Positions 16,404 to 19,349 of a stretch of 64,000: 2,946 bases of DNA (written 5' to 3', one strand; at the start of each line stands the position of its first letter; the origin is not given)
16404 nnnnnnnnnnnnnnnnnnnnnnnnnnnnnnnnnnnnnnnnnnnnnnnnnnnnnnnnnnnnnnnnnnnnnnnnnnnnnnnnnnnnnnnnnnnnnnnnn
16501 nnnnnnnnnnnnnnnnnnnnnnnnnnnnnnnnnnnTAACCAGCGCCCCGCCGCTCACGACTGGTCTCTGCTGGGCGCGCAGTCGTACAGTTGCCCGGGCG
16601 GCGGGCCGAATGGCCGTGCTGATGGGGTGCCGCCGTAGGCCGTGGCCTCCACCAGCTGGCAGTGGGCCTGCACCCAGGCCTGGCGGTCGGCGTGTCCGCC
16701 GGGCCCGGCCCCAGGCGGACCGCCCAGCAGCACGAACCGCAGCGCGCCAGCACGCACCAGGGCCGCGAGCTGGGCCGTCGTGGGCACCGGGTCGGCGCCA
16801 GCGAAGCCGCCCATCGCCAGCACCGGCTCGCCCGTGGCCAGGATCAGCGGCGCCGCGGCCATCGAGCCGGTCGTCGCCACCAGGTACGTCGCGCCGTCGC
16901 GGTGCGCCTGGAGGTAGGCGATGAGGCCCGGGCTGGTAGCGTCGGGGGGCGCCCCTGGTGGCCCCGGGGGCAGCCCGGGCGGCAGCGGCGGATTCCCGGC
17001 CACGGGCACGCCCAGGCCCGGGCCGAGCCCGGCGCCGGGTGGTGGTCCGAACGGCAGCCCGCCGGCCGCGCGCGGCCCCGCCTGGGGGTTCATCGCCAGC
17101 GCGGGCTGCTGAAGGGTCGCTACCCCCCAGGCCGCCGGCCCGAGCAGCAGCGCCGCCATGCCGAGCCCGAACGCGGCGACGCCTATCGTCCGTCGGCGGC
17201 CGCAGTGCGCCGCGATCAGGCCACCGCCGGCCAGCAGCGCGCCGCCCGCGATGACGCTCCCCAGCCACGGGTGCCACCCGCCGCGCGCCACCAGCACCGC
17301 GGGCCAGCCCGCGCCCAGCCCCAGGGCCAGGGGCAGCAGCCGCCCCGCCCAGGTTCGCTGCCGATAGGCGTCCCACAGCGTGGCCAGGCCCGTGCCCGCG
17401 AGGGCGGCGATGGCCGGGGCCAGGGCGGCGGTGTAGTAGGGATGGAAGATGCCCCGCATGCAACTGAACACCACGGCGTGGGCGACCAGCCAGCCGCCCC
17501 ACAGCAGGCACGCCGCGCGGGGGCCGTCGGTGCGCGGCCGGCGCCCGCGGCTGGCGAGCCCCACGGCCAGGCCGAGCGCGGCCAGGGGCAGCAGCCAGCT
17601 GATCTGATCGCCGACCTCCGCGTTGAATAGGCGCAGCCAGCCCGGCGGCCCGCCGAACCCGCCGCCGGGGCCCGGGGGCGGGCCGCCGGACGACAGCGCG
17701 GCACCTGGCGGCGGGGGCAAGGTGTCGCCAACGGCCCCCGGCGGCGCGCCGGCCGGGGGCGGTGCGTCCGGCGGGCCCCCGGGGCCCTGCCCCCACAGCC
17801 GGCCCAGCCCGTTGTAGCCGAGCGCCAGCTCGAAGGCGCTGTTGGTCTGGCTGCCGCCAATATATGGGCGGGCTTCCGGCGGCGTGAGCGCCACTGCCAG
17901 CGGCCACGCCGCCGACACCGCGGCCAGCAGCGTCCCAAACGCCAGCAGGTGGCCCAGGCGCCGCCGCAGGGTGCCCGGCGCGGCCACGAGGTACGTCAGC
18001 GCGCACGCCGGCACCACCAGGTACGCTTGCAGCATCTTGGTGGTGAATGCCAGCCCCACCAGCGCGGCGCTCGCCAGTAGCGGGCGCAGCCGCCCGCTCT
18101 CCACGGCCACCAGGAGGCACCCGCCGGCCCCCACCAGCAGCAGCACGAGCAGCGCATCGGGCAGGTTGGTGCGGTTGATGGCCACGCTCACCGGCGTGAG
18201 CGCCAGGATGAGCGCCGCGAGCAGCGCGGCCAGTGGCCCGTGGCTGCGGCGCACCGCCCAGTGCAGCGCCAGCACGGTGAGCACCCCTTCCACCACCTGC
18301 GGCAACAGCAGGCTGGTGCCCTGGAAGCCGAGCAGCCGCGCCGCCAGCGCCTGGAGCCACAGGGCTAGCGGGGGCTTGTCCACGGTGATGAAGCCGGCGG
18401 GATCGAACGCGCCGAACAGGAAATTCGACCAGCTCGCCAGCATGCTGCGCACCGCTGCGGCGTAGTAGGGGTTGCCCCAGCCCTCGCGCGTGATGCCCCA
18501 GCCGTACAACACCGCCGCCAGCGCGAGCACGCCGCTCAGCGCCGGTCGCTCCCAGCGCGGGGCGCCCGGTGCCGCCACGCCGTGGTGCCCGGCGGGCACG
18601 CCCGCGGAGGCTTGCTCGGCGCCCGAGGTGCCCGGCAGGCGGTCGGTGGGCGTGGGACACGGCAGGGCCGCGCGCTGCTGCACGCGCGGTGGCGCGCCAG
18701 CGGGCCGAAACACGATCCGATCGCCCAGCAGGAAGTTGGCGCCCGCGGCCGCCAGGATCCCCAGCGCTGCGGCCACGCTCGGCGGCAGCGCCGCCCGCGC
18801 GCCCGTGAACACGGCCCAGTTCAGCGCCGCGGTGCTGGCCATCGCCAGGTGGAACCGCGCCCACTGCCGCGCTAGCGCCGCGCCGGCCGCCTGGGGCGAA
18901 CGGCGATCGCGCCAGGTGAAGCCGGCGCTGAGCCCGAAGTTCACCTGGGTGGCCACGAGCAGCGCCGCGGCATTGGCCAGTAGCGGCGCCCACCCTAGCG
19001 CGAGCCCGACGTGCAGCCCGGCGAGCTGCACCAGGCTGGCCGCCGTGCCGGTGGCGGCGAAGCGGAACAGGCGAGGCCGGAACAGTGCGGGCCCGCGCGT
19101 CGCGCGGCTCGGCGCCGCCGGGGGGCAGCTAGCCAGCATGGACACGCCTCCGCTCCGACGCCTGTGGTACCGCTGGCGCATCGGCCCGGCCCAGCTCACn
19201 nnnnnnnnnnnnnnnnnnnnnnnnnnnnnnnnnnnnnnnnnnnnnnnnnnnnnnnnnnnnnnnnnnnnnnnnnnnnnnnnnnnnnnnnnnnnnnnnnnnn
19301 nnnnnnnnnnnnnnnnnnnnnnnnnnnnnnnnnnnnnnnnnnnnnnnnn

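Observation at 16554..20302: Two-gene complete GtrABC-like glycosylation module: GT2 synthase plus a GtrA-flippase::GT39/ArnT-like transferase fusion, preceded by a zinc-ribbon protein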

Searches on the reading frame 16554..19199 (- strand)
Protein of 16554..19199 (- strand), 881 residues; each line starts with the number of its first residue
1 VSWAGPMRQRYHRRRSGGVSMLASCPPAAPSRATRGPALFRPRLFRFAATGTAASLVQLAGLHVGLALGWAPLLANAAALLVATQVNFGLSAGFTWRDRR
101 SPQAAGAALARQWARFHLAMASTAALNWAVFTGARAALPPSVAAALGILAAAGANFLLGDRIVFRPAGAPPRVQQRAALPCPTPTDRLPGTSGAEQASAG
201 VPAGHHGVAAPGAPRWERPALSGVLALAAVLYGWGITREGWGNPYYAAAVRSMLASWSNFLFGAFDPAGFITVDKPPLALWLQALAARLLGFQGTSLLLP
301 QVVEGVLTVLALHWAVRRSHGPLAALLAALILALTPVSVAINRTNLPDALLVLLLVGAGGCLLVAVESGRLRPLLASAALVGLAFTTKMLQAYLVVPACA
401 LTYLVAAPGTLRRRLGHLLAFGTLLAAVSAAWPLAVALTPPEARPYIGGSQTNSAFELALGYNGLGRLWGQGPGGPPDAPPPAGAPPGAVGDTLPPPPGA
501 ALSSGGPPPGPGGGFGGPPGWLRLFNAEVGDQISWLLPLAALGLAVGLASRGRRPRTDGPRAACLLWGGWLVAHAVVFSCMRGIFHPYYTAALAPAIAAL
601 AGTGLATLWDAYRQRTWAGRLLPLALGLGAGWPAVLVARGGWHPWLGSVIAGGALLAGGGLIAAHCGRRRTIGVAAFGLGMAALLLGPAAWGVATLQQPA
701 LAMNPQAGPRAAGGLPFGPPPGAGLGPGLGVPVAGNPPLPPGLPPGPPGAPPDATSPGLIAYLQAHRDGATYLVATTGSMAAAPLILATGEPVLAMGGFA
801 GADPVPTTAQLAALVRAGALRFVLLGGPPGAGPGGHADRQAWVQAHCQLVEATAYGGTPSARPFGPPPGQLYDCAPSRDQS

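Call 3: search_protein_families(library=pfam, proteins=[window:16554-19199:-], max_evalue=0.01)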
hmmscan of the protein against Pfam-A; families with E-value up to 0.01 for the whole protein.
window:16554-19199:- (881 aa): 4 families
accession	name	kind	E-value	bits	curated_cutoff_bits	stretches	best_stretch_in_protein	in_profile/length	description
PF24878.1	YkcB_C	-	1.7e-29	102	27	1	759-846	1-85/85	Putative mannosyltransferase YkcB-like, C-terminal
PF13231.12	PMT_2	-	1.3e-27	97.4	26.1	1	274-431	1-159/160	Dolichyl-phosphate-mannose-protein mannosyltransferase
PF04138.20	GtrA_DPMS_TM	-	8.3e-14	52.2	26.1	1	46-164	1-117/117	GtrA/DPMS, transmembrane domain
PF02366.24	PMT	-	0.00068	19.7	22.7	1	302-436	90-236/245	Dolichyl-phosphate-mannose-protein mannosyltransferase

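Call 4: search_protein_families(library=ncbifam, proteins=[window:16554-19199:-], max_evalue=0.01)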
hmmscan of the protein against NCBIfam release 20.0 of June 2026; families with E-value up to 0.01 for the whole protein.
window:16554-19199:- (881 aa): 3 families
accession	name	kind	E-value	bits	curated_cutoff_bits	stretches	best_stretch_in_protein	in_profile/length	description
NF009784.2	PRK13279.1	equivalog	0.00022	20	567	1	271-441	57-231/539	lipid IV(A) 4-amino-4-deoxy-L-arabinosyltransferase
NF058602.1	PrMnsylTfPmt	equivalog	0.00058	18.8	800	1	245-364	68-189/530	protein O-mannosyltransferase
TIGR03663.1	TIGR03663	subfamily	0.0014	17.7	126.25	1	280-404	56-179/435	flippase activity-associated protein Agl23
